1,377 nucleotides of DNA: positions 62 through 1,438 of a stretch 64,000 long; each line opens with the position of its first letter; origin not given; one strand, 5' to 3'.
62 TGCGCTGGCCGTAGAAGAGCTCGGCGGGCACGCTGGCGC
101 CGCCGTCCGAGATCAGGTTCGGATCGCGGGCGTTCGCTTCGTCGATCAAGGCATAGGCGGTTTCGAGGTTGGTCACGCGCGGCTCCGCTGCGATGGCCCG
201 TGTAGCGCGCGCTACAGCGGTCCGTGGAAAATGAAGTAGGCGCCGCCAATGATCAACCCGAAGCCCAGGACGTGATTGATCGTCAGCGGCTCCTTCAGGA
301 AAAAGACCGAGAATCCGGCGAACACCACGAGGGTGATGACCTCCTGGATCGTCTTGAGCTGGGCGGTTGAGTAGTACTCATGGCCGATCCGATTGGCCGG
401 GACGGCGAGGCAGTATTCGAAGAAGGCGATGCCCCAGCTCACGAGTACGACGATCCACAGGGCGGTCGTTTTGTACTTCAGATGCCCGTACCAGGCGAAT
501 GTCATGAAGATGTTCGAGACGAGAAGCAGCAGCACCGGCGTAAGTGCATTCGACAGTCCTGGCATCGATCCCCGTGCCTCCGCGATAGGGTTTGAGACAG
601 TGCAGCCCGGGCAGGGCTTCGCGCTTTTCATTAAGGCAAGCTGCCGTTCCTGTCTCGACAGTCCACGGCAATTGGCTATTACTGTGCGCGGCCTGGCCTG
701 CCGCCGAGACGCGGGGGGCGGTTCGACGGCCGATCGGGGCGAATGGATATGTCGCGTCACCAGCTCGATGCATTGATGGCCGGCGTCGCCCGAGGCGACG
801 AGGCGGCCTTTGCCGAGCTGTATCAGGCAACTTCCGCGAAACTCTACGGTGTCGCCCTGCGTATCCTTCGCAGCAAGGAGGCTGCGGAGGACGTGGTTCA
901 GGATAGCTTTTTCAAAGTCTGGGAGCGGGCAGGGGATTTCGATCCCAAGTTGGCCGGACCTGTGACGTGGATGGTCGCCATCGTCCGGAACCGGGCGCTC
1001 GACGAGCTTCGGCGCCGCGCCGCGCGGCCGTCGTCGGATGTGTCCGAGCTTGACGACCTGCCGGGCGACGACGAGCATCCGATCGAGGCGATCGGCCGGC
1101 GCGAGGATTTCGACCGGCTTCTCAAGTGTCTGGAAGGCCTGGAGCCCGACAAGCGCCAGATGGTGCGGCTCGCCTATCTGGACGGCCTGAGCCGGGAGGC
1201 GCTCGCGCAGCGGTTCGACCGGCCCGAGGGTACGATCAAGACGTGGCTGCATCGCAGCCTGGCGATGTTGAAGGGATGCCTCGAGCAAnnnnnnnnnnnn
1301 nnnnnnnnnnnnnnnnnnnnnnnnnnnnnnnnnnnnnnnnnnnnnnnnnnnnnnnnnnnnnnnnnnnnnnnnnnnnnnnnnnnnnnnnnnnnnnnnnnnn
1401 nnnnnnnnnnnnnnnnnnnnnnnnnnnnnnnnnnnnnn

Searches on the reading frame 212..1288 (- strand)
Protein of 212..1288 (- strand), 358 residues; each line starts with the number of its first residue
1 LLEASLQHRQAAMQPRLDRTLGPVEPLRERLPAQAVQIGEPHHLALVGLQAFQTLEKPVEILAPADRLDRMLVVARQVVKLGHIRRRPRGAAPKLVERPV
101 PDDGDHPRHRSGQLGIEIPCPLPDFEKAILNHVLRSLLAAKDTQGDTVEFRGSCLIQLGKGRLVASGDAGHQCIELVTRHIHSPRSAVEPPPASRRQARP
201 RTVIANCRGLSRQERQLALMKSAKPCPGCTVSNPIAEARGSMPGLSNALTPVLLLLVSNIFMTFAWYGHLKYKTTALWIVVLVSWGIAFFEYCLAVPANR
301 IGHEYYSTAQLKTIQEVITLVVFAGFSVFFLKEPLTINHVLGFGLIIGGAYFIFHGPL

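Call 84: search_protein_families(library=pfam, proteins=[window:212-1288:-])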
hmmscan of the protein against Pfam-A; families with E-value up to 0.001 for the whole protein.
window:212-1288:- (358 aa): 2 families
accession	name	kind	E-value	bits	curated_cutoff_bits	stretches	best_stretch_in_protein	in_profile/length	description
PF04342.18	DMT_6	-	2.1e-46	156.9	25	1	251-354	1-104/104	Putative member of DMT superfamily (DUF486)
PF00892.27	EamA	-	0.00022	22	28.2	1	254-354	38-134/135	EamA-like transporter family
